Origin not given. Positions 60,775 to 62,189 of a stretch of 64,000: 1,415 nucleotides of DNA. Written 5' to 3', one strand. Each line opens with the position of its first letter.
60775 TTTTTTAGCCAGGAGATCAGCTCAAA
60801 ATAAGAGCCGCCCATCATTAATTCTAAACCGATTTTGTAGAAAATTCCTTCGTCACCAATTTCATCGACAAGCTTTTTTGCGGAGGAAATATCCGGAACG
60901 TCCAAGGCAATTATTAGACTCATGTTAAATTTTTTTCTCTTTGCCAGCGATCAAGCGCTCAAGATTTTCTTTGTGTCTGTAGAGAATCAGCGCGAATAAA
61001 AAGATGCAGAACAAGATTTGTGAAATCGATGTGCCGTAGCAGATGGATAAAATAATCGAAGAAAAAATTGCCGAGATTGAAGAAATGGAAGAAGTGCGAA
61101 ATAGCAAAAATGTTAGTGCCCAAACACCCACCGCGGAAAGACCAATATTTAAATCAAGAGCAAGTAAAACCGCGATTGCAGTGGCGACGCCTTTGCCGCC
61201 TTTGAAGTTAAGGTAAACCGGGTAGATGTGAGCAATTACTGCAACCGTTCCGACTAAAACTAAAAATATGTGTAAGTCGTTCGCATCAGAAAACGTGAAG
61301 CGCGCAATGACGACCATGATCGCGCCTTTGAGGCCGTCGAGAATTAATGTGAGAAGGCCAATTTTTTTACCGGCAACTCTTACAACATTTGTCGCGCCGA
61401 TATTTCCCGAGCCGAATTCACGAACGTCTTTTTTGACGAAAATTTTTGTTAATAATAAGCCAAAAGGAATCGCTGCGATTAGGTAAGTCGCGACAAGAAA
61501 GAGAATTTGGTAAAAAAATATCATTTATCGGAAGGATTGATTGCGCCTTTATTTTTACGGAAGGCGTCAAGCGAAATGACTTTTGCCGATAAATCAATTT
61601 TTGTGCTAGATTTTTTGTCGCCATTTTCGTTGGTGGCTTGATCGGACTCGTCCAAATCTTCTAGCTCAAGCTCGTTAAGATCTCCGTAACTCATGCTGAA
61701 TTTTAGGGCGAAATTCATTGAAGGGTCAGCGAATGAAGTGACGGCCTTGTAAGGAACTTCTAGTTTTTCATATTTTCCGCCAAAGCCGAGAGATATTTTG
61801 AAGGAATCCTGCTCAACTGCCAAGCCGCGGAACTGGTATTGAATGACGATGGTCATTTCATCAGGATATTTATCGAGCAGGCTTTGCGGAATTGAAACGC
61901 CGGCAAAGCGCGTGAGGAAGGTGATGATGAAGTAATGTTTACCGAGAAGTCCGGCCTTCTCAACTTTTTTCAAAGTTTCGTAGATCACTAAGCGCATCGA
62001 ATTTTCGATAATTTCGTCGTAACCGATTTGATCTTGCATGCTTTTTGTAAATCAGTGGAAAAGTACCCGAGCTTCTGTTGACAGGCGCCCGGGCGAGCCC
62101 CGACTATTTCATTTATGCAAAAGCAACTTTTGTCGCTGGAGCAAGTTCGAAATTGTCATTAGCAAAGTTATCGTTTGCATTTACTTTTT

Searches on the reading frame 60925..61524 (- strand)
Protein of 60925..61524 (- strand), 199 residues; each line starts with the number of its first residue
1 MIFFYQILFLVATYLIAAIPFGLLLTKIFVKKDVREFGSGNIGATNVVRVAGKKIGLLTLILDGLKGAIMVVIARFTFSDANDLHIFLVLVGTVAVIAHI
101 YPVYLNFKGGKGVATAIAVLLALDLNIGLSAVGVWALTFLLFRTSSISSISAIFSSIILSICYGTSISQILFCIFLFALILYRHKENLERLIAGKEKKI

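Call 6: search_protein_families(library=pfam, proteins=[window:60925-61524:-])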
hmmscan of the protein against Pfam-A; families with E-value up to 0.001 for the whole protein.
window:60925-61524:- (199 aa): 1 family
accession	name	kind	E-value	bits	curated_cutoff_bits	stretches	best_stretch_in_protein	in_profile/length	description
PF02660.20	G3P_acyltransf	-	6.4e-49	166.6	24.1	1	13-191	2-164/164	Glycerol-3-phosphate acyltransferase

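Call 7: search_protein_families(library=ncbifam, proteins=[window:60925-61524:-])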
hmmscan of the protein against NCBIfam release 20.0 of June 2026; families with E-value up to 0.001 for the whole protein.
window:60925-61524:- (199 aa): 8 families
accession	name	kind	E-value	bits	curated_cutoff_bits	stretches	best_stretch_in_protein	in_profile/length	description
TIGR00023.1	TIGR00023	equivalog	5.1e-48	163.5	137.2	1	6-199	5-193/196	glycerol-3-phosphate 1-O-acyltransferase PlsY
NF010993.0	PRK14417.1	equivalog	1e-28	100.4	249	1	7-161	6-155/232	membrane protein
NF001254.0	PRK00220.2-1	equivalog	4.5e-28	98.5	199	1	1-186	1-182/182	glycerol-3-phosphate 1-O-acyltransferase PlsY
NF010992.0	PRK14416.1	equivalog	7.8e-22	78.3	222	1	10-157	3-146/207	membrane protein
NF010990.0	PRK14414.1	equivalog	2.2e-21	76.5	261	1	6-178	7-175/210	glycerol-3-phosphate acyltransferase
NF010987.0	PRK14411.1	equivalog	5.4e-21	75.4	243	1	6-199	3-190/204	membrane protein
NF010976.0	PRK14399.1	equivalog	4.4e-19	69.3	419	1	5-169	10-177/258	membrane protein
NF010978.0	PRK14401.1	equivalog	1.6e-12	47.6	163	1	7-153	3-144/187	membrane protein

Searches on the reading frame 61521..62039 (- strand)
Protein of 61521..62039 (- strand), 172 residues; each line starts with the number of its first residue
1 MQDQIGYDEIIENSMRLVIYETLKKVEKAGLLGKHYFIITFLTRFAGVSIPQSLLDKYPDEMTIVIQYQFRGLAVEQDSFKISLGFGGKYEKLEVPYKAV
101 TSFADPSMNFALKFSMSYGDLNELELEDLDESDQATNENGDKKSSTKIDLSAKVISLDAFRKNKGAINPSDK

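Call 6: search_protein_families(library=pfam, proteins=[window:61521-62039:-])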
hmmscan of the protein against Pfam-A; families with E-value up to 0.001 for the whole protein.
window:61521-62039:- (172 aa): 1 family
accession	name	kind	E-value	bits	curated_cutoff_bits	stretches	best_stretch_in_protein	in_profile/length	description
PF04386.18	SspB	-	9.7e-34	117.1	27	1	12-145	4-145/156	Stringent starvation protein B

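Call 7: search_protein_families(library=ncbifam, proteins=[window:61521-62039:-])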
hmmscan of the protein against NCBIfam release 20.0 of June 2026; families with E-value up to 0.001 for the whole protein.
window:61521-62039:- (172 aa): 0 families

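Call 9: find_homologous_proteins(query=window:61521-62039:-)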
Query window:61521-62039:- (172 aa): 592 proteins with E <= 0.001 among 659 candidates; the best 120 are listed.
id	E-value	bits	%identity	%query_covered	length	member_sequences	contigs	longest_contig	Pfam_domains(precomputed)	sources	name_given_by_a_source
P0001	2.0e-103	361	98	100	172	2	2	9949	PF04386.19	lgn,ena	-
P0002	1.2e-98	345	94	100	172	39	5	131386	PF04386.19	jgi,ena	jgi:hypothetical protein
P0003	2.3e-84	299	80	99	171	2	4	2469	PF04386.19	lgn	-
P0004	1.4e-80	287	78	100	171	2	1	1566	PF04386.19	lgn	-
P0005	9.8e-80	284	77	100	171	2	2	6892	PF04386.19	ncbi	-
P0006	4.5e-79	282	77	100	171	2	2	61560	PF04386.19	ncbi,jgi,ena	jgi:hypothetical protein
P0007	6.3e-78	278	78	100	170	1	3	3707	PF04386.19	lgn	-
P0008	1.0e-75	271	76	98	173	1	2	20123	PF04386.19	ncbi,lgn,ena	-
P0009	1.2e-75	271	74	99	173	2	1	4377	PF04386.19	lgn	-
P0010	3.4e-75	269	76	100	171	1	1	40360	PF04386.19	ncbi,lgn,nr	ncbi:MAG: hypothetical protein KGP29_04630 [Proteobacteria bacterium]|nr:hypothetical protein [Pseud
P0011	6.1e-75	268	74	99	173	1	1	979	PF04386.19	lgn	-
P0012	8.4e-75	268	72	99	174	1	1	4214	PF04386.19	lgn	-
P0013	1.0e-74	268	73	99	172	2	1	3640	PF04386.19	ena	-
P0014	1.2e-74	268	73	99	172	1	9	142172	PF04386.19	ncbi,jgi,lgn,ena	jgi:hypothetical protein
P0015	2.2e-74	267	75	100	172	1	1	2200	PF04386.19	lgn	-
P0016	1.1e-73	264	74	99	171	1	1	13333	PF04386.19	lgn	-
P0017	2.9e-73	263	73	99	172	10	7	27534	PF04386.19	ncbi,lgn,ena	-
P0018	3.1e-73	263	73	99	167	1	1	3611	PF04386.19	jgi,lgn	jgi:hypothetical protein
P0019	7.9e-73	262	73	100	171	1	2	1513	PF04386.19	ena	-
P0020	1.2e-72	261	72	94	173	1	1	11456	PF04386.19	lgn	-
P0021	1.3e-72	261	72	99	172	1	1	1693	PF04386.19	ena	-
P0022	1.9e-72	260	73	99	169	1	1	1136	PF04386.19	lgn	-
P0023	2.6e-72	260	70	99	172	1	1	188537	PF04386.19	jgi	jgi:uncharacterized protein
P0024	3.6e-72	259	70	99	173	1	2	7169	PF04386.19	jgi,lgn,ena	-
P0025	3.8e-72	259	73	100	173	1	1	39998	PF04386.19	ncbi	-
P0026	5.0e-72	259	73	94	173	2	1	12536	PF04386.19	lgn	-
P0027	8.1e-72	258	71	99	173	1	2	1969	PF04386.19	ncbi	-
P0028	9.4e-72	258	71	100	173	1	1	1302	PF04386.19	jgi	jgi:hypothetical protein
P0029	1.0e-71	258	67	100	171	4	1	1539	PF04386.19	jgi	jgi:hypothetical protein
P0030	1.1e-71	258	72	97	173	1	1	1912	PF04386.19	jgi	-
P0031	1.2e-71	258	75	94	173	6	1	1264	PF04386.19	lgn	-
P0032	1.8e-71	257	71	99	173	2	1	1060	PF04386.19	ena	-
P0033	5.3e-71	256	70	99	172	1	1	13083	PF04386.19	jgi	-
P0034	6.6e-71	255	75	94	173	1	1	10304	PF04386.19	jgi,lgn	-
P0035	8.5e-71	255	75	92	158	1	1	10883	PF04386.19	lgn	-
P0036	1.1e-70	255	72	98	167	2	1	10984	PF04386.19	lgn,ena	-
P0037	1.3e-70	254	72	99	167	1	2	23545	PF04386.19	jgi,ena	-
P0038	1.5e-70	254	74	94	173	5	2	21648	PF04386.19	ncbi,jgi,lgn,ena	jgi:hypothetical protein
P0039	2.1e-70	254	73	94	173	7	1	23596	PF04386.19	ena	-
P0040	3.6e-70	253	70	99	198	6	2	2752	PF04386.19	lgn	-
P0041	6.0e-70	252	75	94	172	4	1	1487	PF04386.19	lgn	-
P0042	7.2e-70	252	74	94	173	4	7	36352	PF04386.19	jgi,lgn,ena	jgi:hypothetical protein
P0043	7.7e-70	252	70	98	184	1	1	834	PF04386.19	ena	-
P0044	8.0e-70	252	74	94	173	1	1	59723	PF04386.19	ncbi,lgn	ncbi:MAG: ClpXP protease specificity-enhancing factor SspB [Pseudomonadota bacterium]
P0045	1.1e-69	251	71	95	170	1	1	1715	PF04386.19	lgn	-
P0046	1.2e-69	251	68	99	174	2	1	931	PF04386.19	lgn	-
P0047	1.3e-69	251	72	99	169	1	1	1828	PF04386.19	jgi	jgi:hypothetical protein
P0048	1.3e-69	251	71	99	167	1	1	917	PF04386.19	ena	-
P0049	1.9e-69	251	69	99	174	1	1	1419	PF04386.19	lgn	-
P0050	2.7e-69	250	73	95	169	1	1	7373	PF04386.19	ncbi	-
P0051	4.0e-69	250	69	99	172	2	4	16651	PF04386.19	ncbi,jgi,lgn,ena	jgi:hypothetical protein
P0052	5.8e-69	249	72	94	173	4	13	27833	PF04386.19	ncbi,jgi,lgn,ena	jgi:hypothetical protein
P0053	9.2e-69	248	68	98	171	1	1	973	PF04386.19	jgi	jgi:uncharacterized protein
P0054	1.3e-68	248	71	95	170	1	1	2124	PF04386.19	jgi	jgi:hypothetical protein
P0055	1.8e-68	247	69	99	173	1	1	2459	PF04386.19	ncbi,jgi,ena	jgi:hypothetical protein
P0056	1.8e-68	247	70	95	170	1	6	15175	PF04386.19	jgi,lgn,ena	-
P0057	1.9e-68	247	72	95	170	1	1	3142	PF04386.19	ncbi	-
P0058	1.9e-68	247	70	99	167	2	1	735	PF04386.19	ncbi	-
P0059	2.3e-68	247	72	95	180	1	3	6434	PF04386.19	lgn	-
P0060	3.2e-68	247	71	95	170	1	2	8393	PF04386.19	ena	-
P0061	3.3e-68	247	73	94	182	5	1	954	PF04386.19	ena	-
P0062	4.8e-68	246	73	95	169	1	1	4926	PF04386.19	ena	-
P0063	7.4e-68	245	69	99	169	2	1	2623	PF04386.19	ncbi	-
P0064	9.5e-68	245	68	99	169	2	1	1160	PF04386.19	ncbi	-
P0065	1.0e-67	245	68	99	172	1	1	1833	PF04386.19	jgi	jgi:hypothetical protein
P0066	1.6e-67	244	69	99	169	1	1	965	PF04386.19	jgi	-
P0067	1.7e-67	244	69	100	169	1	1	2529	PF04386.19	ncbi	-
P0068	3.9e-67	243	69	99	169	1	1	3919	PF04386.19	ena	-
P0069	4.4e-67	243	68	95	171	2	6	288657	PF04386.19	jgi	jgi:uncharacterized protein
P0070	4.8e-67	243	71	94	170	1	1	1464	PF04386.19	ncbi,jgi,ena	jgi:hypothetical protein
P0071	5.3e-67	243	69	95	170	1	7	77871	PF04386.19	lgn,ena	-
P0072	6.2e-67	242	69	95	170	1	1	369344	PF04386.19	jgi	-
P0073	6.3e-67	242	66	99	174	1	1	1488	PF04386.19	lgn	-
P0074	1.0e-66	242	69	99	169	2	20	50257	PF04386.19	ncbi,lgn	-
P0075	1.0e-66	242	73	94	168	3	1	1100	PF04386.19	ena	-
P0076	1.3e-66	241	71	95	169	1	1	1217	PF04386.19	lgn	-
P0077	1.3e-66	241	68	99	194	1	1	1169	PF04386.19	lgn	-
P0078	1.6e-66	241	71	95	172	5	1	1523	PF04386.19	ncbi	-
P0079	1.8e-66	241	70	96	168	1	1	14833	PF04386.19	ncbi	-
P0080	2.2e-66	241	69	95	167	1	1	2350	PF04386.19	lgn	-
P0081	2.6e-66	240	70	95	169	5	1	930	PF04386.19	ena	-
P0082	2.6e-66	240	68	95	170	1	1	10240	PF04386.19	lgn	-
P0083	3.9e-66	240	67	99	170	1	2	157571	PF04386.19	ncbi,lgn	-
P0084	4.2e-66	240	70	95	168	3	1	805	PF04386.19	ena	-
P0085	4.3e-66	240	69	95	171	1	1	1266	PF04386.19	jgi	jgi:hypothetical protein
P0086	4.4e-66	240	67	99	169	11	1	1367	PF04386.19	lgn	-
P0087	4.6e-66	240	68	99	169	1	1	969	PF04386.19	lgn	-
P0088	4.7e-66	240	70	95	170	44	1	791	PF04386.19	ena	-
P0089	8.1e-66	239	69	95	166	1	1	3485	PF04386.19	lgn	-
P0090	8.8e-66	239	71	100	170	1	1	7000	PF04386.19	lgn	-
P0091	9.3e-66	239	66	99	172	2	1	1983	PF04386.19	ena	-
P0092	1.2e-65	238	70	96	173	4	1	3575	PF04386.19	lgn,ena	-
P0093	1.4e-65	238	70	95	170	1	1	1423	PF04386.19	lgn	-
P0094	1.5e-65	238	70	95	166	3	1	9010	PF04386.19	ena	-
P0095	1.5e-65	238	68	95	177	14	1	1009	PF04386.19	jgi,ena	jgi:hypothetical protein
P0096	1.6e-65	238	69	95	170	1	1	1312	PF04386.19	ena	-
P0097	1.9e-65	238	67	99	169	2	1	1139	PF04386.19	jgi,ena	-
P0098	1.9e-65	238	69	95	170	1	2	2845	PF04386.19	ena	-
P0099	2.0e-65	238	67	98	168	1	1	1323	PF04386.19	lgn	-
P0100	2.0e-65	238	70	96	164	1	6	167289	PF04386.19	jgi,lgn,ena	-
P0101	2.4e-65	237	70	100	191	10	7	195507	PF04386.19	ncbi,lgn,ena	-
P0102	2.4e-65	237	66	96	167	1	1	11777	PF04386.19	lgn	-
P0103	2.4e-65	237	69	100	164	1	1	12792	PF04386.19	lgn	-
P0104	2.5e-65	237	66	95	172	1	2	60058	PF04386.19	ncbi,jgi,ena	jgi:hypothetical protein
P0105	2.6e-65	237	65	96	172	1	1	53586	PF04386.19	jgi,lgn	jgi:uncharacterized protein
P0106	3.6e-65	237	69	95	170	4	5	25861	PF04386.19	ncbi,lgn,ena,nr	ncbi:MAG: hypothetical protein EBT63_01985 [Proteobacteria bacterium]|nr:hypothetical protein [Pseud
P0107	4.7e-65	236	67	96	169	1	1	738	PF04386.19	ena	-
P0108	4.8e-65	236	68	95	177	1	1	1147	PF04386.19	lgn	-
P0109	5.5e-65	236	69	96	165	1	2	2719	PF04386.19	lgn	-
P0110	5.5e-65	236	68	95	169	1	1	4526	PF04386.19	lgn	-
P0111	8.2e-65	236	65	99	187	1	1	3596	PF04386.19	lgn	-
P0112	8.7e-65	235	63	99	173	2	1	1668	PF04386.19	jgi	jgi:hypothetical protein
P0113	1.0e-64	235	70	95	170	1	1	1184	PF04386.19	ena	-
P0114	1.0e-64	235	67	95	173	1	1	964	PF04386.19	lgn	-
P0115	1.1e-64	235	67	96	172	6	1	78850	PF04386.19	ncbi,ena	-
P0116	1.1e-64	235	69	95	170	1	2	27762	PF04386.19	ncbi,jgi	jgi:hypothetical protein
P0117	1.2e-64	235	67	99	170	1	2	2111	PF04386.19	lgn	-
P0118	1.5e-64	235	68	99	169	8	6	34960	PF04386.19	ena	-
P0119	1.7e-64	235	65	99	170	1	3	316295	PF04386.19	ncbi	-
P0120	1.7e-64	234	67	97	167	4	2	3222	PF04386.19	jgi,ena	jgi:hypothetical protein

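Call 12: find_encoding_contigs(protein=P0002, flank=3000, max_places=4)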
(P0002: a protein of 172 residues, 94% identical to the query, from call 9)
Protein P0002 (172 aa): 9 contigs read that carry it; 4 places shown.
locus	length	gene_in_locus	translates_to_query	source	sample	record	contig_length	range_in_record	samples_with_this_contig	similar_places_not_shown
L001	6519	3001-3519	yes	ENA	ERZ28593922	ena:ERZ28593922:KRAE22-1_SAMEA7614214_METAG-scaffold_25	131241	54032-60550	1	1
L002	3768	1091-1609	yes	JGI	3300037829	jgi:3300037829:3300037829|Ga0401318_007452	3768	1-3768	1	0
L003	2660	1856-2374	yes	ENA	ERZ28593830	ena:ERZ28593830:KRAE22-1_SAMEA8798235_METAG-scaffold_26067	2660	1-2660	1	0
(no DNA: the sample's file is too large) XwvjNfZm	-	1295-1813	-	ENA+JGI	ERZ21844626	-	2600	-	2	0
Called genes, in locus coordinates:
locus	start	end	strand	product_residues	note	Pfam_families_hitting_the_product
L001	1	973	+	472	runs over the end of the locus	PF01225:Mur_ligase, PF08245:Mur_ligase_M, PF02875:Mur_ligase_C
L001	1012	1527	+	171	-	PF13673:Acetyltransf_10 (weak), PF00583:Acetyltransf_1, PF13508:Acetyltransf_7 (weak)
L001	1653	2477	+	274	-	PF03372:Exo_endo_phos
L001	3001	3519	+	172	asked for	PF04386:SspB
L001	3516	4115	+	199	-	PF02660:G3P_acyltransf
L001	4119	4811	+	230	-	PF00215:OMPdecase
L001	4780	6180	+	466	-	PF01225:Mur_ligase, PF08245:Mur_ligase_M, PF02875:Mur_ligase_C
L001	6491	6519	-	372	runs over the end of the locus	PF01702:TGT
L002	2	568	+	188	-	?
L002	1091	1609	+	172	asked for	PF04386:SspB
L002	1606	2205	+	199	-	PF02660:G3P_acyltransf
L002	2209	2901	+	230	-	PF00215:OMPdecase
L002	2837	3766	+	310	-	?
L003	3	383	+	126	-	?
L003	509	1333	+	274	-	PF03372:Exo_endo_phos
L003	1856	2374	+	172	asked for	PF04386:SspB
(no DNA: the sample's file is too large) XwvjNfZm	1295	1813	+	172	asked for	PF04386:SspB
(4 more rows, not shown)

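Call 13: find_related_loci(query=A1, collection=genome_contigs, flank=3000)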
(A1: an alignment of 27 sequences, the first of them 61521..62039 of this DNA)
Query A1 (172 aa) in genome_contigs; peptide patterns used: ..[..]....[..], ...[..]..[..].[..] (x = any residue, [..] = any of these).
100 stretches matched a pattern; 76 encode a relative of the query (tblastn E <= 1e-3); 76 distinct loci.
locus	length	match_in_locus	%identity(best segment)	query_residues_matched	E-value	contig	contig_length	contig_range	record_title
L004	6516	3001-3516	92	1-172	2e-106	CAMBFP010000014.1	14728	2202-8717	MAG: Rhizobium sp. Q54 isolate TrE-25oct19-106 genome assembly, contig: TrE-25oct19-C5018, whole genome shotgun sequence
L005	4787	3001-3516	92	1-172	2e-105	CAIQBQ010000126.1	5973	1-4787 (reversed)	MAG: uncultured Alphaproteobacteria bacterium isolate KTt_bin-0923 genome assembly, contig: bin-0923:126/160, whole geno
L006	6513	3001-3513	76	1-172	1e-83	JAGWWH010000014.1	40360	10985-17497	MAG: Proteobacteria bacterium isolate REEB439 contig-150_1608, whole genome shotgun sequence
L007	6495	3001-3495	77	1-165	4e-82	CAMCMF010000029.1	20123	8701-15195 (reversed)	MAG: Rhizobium sp. Q54 isolate MoH-23oct19-117 genome assembly, contig: MoH-23oct19-C3315, whole genome shotgun sequence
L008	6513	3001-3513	73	1-171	1e-80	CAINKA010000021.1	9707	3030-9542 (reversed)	MAG: uncultured Alphaproteobacteria bacterium isolate LJ-5-9m_bin-1355 genome assembly, contig: bin-1355:021/168, whole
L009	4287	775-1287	71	1-171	1e-78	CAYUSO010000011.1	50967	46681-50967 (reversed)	MAG TPA_asm: uncultured Rhizobium sp. isolate SRP257259_co1_339 genome assembly, contig: NODE_617_length_50967_cov_10.15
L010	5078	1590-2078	75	1-162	5e-77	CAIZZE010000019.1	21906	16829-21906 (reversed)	MAG: uncultured Alphaproteobacteria bacterium isolate Loc080925-4-5m_bin-0125 genome assembly, contig: bin-0125:19/83, w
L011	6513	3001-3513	69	1-171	5e-76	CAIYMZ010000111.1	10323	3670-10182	MAG: uncultured Alphaproteobacteria bacterium isolate Loclat_bin-14143 genome assembly, contig: bin-14143:111/175, whole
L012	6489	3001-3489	74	1-162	9e-76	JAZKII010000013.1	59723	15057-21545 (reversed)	MAG: Pseudomonadota bacterium isolate ADI_DC_SW_02_SPN_11032020-bin025 DCSW02SPN_B025_0_000000000013, whole genome shotg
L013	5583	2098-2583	75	1-162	8e-76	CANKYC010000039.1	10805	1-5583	MAG: Rickettsiales bacterium isolate ZE05-15may19-8 genome assembly, contig: ZE05-15May19-c3249, whole genome shotgun se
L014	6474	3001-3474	70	1-164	3e-75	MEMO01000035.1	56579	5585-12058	MAG: Alphaproteobacteria bacterium RIFCSPLOWO2_01_FULL_40_26 rifcsplowo2_01_scaffold_7070, whole genome shotgun sequence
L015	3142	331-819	72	2-164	1e-75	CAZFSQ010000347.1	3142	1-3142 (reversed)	MAG TPA_asm: uncultured Oligoflexales bacterium isolate SRP150892_co2_109 genome assembly, contig: NODE_60218_length_314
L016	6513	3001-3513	68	1-172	2e-75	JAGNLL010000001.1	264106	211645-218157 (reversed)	MAG: Rickettsiales bacterium isolate Gw_Eff_bin_514 Gw_Eff_23_length_264106_cov_15.157323, whole genome shotgun sequence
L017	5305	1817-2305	72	1-162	6e-75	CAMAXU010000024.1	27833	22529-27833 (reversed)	MAG: Rickettsia typhi isolate ME-21oct19-9 genome assembly, contig: ME-21oct19-C2274, whole genome shotgun sequence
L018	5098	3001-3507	69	1-170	1e-74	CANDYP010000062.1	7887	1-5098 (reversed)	MAG: Rickettsiales bacterium isolate NGIII-112018-84 genome assembly, contig: NGIII-112018-C12504, whole genome shotgun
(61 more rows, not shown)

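Call 20: search_solved_structures(query=window:61521-62039:-, show_alignments=2)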
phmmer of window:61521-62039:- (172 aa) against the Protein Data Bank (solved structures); distinct sequences matched with E-value up to 0.001: 3.
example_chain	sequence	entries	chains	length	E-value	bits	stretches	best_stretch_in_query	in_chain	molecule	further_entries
2nys_A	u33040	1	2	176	2.2e-29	105.7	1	2-163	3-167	AGR_C_3712p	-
2qas_A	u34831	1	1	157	7.5e-29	104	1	2-138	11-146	Hypothetical protein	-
2qaz_A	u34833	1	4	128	5.6e-28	101.1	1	2-116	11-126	SspB Protein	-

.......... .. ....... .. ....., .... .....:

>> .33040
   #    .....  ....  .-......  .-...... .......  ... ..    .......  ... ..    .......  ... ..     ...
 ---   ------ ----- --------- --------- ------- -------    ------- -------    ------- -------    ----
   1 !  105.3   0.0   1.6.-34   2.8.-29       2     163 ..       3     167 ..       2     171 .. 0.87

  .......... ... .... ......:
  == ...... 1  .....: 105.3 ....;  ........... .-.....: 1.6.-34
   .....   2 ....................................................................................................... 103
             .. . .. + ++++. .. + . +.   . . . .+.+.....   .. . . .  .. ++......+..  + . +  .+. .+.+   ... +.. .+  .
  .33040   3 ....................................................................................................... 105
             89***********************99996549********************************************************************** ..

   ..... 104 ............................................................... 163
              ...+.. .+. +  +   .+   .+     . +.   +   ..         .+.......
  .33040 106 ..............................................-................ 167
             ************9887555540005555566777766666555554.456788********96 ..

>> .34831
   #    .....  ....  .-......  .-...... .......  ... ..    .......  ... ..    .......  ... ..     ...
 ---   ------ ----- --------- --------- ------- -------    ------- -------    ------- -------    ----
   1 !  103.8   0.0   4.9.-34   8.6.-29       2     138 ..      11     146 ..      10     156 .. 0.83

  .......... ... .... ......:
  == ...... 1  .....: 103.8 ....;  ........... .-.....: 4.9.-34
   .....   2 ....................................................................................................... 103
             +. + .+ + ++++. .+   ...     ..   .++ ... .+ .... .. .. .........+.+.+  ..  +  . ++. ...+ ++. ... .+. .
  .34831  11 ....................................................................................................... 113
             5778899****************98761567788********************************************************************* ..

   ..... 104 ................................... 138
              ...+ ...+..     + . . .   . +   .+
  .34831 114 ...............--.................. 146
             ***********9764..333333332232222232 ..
